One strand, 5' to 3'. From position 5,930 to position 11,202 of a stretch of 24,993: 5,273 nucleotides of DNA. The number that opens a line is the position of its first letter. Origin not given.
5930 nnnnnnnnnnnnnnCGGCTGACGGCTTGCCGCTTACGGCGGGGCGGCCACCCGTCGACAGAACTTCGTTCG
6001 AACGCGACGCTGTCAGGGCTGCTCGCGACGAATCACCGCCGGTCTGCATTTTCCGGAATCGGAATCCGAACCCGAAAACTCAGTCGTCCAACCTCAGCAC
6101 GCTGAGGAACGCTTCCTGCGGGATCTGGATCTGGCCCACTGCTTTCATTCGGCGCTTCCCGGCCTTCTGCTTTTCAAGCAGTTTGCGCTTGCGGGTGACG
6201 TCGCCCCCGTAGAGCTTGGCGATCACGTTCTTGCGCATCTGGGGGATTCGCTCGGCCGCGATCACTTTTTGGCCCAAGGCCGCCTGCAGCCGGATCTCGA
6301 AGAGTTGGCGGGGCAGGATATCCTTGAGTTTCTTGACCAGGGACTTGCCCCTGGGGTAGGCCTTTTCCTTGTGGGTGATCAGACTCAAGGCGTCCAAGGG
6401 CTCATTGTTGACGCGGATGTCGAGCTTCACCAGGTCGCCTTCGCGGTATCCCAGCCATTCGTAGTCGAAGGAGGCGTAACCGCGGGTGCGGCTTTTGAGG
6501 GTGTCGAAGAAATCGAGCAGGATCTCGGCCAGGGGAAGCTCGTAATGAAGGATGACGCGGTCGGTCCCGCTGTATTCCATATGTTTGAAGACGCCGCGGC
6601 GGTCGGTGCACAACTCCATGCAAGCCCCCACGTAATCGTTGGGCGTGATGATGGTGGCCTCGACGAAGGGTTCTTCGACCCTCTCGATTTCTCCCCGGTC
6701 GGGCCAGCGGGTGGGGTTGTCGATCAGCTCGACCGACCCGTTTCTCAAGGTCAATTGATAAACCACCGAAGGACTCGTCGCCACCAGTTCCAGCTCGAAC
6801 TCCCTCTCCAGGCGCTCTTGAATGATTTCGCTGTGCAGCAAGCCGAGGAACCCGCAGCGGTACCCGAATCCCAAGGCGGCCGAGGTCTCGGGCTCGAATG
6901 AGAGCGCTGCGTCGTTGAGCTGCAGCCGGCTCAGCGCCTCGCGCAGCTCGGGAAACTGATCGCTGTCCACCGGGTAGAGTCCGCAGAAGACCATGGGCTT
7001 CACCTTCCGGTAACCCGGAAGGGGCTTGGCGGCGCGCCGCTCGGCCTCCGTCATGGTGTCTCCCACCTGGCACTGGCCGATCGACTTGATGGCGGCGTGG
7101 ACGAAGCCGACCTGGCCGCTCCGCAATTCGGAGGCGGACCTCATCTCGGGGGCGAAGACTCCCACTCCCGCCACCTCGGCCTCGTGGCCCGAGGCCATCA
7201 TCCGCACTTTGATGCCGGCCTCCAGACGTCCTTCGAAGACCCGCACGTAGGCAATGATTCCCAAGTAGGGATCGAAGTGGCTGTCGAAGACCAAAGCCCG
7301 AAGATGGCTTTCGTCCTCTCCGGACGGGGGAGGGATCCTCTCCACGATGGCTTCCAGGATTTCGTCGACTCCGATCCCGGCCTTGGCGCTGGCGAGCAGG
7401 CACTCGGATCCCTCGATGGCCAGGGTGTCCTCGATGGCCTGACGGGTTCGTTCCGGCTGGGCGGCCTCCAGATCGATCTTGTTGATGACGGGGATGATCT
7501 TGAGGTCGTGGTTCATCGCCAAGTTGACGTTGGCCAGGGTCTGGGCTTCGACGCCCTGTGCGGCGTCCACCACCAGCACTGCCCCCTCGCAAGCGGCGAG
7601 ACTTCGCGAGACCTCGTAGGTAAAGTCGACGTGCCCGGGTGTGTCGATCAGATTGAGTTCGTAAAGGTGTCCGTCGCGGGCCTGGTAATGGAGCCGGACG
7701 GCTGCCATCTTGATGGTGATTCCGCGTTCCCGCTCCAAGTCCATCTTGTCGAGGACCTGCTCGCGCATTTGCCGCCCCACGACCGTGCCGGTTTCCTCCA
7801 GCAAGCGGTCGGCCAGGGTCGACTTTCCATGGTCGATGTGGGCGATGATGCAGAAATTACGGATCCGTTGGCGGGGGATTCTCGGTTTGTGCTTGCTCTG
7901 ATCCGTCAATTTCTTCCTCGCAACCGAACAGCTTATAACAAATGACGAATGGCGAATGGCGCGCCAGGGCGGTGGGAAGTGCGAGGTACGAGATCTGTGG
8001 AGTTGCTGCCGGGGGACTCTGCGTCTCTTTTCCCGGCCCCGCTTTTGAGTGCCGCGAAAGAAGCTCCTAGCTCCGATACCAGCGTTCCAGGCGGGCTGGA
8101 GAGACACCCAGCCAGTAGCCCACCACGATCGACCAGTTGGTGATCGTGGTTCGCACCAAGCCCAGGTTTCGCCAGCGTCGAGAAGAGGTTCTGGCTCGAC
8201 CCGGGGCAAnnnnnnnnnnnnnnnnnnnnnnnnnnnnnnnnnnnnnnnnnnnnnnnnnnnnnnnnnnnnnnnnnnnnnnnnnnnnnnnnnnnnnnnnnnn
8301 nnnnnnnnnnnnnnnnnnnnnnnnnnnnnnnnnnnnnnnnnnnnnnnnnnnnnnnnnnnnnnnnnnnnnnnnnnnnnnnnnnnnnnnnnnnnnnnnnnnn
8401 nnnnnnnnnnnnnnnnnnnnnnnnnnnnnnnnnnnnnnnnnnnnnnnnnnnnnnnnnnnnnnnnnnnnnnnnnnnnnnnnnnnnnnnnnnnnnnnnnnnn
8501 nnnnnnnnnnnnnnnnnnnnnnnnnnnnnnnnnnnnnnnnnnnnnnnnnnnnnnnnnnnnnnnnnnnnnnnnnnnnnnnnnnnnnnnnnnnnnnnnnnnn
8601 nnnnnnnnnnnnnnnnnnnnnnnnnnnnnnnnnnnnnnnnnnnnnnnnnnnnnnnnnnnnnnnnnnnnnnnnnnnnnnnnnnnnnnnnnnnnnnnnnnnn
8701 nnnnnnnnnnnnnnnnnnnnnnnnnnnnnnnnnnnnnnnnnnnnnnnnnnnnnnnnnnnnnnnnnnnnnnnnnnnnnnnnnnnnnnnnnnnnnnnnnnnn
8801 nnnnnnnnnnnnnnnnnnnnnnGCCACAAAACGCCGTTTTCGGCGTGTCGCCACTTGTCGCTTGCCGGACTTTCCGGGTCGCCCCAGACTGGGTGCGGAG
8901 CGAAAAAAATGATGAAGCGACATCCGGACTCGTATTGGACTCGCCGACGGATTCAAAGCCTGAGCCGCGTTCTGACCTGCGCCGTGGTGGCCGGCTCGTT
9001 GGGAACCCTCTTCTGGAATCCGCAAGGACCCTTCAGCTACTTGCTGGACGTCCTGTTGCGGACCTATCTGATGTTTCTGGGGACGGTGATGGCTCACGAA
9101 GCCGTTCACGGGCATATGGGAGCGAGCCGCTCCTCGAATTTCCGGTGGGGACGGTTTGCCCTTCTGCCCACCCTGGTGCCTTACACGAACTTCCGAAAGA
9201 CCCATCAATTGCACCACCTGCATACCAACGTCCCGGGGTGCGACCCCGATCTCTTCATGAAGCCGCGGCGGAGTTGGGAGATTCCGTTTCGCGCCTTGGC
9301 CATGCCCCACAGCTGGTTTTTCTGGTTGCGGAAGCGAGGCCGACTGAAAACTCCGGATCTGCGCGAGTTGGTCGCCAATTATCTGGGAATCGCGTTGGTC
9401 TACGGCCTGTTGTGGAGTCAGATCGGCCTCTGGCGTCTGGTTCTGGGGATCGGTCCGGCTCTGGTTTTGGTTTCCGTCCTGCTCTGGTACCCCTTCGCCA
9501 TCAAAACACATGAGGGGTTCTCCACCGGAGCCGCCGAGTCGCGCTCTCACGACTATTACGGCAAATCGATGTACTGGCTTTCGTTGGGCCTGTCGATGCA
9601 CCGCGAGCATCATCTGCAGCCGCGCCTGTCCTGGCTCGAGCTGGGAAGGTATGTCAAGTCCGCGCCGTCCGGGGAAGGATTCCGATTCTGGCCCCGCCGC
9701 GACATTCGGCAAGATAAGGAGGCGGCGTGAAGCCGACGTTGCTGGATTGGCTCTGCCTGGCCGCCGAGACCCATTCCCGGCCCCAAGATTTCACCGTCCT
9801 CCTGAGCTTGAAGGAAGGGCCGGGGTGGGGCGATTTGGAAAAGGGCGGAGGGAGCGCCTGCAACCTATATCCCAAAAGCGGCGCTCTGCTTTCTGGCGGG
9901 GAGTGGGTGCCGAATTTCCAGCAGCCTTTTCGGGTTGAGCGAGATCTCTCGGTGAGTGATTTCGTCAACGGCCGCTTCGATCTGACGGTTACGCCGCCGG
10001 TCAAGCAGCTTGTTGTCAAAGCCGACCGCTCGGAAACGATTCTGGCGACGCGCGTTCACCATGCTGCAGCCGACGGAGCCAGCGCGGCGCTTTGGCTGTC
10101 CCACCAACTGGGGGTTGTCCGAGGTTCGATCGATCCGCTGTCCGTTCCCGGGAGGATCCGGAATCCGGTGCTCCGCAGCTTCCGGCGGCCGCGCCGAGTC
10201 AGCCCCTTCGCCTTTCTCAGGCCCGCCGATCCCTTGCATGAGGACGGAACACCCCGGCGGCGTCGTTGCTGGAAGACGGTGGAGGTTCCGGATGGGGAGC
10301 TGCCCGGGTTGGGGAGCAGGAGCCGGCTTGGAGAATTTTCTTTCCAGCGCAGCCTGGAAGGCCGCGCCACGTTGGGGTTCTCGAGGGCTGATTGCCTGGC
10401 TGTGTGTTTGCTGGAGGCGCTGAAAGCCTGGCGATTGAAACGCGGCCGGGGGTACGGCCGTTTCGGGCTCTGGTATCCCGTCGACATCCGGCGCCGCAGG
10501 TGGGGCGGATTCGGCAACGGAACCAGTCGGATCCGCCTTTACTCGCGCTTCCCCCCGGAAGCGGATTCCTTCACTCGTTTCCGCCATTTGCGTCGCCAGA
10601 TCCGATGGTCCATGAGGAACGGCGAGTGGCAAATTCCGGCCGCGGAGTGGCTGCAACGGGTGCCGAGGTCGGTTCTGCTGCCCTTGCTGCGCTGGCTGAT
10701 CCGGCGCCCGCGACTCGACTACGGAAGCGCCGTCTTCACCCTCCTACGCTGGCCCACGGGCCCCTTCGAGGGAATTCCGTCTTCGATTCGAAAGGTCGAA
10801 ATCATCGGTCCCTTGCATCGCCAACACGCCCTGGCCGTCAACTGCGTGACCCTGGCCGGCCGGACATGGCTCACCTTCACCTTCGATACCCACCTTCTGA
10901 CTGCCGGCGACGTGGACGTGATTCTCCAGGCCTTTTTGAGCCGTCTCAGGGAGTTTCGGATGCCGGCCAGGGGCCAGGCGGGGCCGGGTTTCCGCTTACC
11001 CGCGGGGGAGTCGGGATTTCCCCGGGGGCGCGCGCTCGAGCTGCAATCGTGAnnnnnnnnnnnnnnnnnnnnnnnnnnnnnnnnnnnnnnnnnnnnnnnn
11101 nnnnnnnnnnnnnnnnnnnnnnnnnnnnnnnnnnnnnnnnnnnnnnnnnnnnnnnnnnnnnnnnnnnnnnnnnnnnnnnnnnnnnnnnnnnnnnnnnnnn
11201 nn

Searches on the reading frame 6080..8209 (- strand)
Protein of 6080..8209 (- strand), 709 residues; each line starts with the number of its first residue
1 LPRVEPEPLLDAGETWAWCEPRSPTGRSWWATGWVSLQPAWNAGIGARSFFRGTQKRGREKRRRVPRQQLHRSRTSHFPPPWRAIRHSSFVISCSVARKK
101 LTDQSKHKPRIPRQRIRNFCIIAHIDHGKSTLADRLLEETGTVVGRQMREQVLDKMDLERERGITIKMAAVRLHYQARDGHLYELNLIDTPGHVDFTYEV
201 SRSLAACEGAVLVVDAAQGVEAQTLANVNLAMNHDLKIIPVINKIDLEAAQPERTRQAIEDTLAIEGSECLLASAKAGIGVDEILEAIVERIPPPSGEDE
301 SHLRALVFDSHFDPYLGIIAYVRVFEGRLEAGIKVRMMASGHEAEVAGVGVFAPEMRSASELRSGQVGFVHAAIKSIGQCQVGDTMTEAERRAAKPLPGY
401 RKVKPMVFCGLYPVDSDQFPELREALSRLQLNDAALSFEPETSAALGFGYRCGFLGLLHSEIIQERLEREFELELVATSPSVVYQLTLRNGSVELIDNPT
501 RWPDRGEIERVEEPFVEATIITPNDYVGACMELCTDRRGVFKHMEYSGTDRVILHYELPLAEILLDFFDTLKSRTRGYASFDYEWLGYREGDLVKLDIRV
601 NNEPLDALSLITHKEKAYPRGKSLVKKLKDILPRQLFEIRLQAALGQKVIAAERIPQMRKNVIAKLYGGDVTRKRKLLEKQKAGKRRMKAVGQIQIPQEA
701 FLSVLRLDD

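Call 5: search_protein_families(library=pfam, proteins=[window:6080-8209:-], max_evalue=0.01)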
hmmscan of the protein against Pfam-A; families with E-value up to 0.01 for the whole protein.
window:6080-8209:- (709 aa): 8 families
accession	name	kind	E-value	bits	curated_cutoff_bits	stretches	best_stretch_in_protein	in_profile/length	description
PF00009.33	GTP_EFTU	-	7.4e-57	192.4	26.5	1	115-294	2-188/188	Elongation factor Tu GTP binding domain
PF06421.17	LepA_C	-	3.4e-45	153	29.7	1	600-706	1-107/107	GTP-binding protein LepA C-terminus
PF00679.30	EFG_C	-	2.6e-23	82.3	27.9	1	511-597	2-87/89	Elongation factor G C-terminus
PF03144.31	GTP_EFTU_D2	-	2.4e-08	34.7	30.3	1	317-387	1-73/73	Elongation factor Tu domain 2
PF22042.2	EF-G_D2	-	8e-06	26.3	27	1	303-387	2-82/84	Elongation factor G domain 2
PF00071.28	Ras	-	6.9e-05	22.9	21.6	1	165-292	31-160/162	Ras family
PF01926.29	MMR_HSR1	-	0.00041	20.9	21.9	1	125-244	8-113/113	50S ribosome-binding GTPase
PF14492.12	EFG_III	-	0.0011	19.4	27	1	404-475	3-71/75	Elongation Factor G, domain III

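Call 35: find_homologous_proteins(query=window:6080-7900:-, max_evalue=1e-50)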
Query window:6080-7900:- (606 aa): 8000 proteins with E <= 1e-50 among 8000 candidates; the best 120 are listed.
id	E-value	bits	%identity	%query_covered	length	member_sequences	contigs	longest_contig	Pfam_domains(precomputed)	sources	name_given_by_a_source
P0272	0.0e+0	1354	100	100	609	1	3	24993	PF00679.31,PF06421.18,PF00009.34,PF03144.32,PF22042.3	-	-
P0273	0.0e+0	1120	82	98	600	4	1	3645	PF00679.31,PF06421.18,PF00009.34,PF03144.32,PF22042.3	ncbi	-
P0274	0.0e+0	1114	80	99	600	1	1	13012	PF00679.31,PF06421.18,PF00009.34,PF03144.32,PF22042.3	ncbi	-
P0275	0.0e+0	1112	81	99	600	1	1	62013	PF00679.31,PF06421.18,PF00009.34,PF03144.32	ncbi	-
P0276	0.0e+0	1100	81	98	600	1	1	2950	PF00679.31,PF06421.18,PF00009.34,PF03144.32,PF22042.3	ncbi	-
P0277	0.0e+0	1099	81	98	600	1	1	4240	PF00679.31,PF06421.18,PF00009.34,PF03144.32,PF22042.3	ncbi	-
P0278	0.0e+0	1097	81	98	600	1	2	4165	PF00679.31,PF06421.18,PF00009.34,PF03144.32,PF22042.3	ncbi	-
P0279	0.0e+0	1092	80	98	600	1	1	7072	PF00679.31,PF06421.18,PF00009.34,PF03144.32,PF22042.3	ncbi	-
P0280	0.0e+0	1070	79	98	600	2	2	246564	PF00679.31,PF06421.18,PF00009.34,PF03144.32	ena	-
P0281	0.0e+0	1069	77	98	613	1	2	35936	PF00679.31,PF06421.18,PF00009.34,PF03144.32,PF22042.3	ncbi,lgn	ncbi:MAG: translation elongation factor 4 [Acidobacteriota bacterium]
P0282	0.0e+0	1065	79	99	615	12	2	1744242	PF00679.31,PF06421.18,PF00009.34,PF03144.32,PF22042.3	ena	-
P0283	0.0e+0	1064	78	98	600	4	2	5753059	PF00679.31,PF06421.18,PF00009.34,PF03144.32,PF22042.3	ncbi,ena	-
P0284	0.0e+0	1064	78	98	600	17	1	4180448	PF00679.31,PF06421.18,PF00009.34,PF03144.32,PF22042.3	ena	-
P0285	0.0e+0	1063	78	98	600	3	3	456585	PF00679.31,PF06421.18,PF00009.34,PF03144.32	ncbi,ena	-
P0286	0.0e+0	1063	78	98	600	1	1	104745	PF00679.31,PF06421.18,PF00009.34,PF03144.32,PF22042.3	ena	-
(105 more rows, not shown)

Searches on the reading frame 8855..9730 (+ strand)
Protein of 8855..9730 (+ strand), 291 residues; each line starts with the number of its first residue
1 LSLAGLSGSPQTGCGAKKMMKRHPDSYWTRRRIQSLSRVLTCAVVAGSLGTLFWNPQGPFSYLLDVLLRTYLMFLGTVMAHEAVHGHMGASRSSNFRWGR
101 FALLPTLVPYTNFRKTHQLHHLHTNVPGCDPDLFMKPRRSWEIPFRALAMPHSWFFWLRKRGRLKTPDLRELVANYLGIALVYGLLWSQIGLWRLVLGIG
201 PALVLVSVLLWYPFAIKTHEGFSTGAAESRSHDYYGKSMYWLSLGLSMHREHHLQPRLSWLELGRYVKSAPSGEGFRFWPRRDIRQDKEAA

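Call 5: search_protein_families(library=pfam, proteins=[window:8855-9730:+], max_evalue=0.01)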
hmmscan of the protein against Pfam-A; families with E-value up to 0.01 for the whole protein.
window:8855-9730:+ (291 aa): 1 family
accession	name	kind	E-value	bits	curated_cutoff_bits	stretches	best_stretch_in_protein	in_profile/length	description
PF00487.30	FA_desaturase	-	2.1e-20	74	29.7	1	66-266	10-234/253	Fatty acid desaturase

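Call 30: search_protein_families(library=ncbifam, proteins=[window:8855-9730:+], max_evalue=1)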
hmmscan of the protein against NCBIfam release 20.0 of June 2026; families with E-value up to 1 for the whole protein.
window:8855-9730:+ (291 aa): 3 families
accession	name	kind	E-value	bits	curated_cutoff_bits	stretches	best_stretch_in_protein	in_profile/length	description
NF045688.1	BCarotHydoxCrtR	equivalog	1.7e-10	40.5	475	1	42-262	35-248/297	beta-carotene hydroxylase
NF045690.1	BCarotKetCrtW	equivalog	1.4e-05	24.6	350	1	66-265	61-248/257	beta-carotene ketolase CrtW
NF052548.1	FAdesatDesABac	equivalog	0.009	15.2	500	1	78-122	70-114/328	Delta(5) desaturase DesA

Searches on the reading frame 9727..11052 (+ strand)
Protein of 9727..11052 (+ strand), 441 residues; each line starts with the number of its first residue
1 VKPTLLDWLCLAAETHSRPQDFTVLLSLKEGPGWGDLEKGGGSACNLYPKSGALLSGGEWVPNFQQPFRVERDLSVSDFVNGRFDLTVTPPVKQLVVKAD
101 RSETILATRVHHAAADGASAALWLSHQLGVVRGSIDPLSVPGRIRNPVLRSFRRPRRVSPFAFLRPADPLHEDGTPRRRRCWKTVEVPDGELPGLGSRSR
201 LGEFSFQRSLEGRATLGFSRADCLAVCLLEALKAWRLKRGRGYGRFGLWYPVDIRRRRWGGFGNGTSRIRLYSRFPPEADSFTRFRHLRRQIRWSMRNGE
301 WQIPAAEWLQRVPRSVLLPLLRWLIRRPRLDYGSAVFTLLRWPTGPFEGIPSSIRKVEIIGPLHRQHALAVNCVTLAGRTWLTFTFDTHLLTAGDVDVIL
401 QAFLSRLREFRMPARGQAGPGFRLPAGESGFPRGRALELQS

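Call 5: search_protein_families(library=pfam, proteins=[window:9727-11052:+], max_evalue=0.01)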
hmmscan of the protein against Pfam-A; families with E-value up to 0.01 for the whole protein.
window:9727-11052:+ (441 aa): 0 families

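Call 30: search_protein_families(library=ncbifam, proteins=[window:9727-11052:+], max_evalue=1)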
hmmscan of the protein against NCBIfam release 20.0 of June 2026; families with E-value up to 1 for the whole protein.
window:9727-11052:+ (441 aa): 1 family
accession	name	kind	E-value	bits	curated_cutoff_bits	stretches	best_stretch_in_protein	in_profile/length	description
TIGR02946.1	acyl_WS_DGAT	subfamily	0.00062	18.8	309.95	1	99-124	124-149/453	wax ester/triacylglycerol synthase family O-acyltransferase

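Call 31: search_protein_families(library=pfam, proteins=[window:9727-11052:+], max_evalue=5)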
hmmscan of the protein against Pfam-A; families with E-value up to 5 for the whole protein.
window:9727-11052:+ (441 aa): 1 family
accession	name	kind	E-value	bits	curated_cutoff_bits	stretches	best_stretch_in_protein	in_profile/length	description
PF00668.25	Condensation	-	0.21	10.6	30.6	1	82-120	109-147/456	Condensation domain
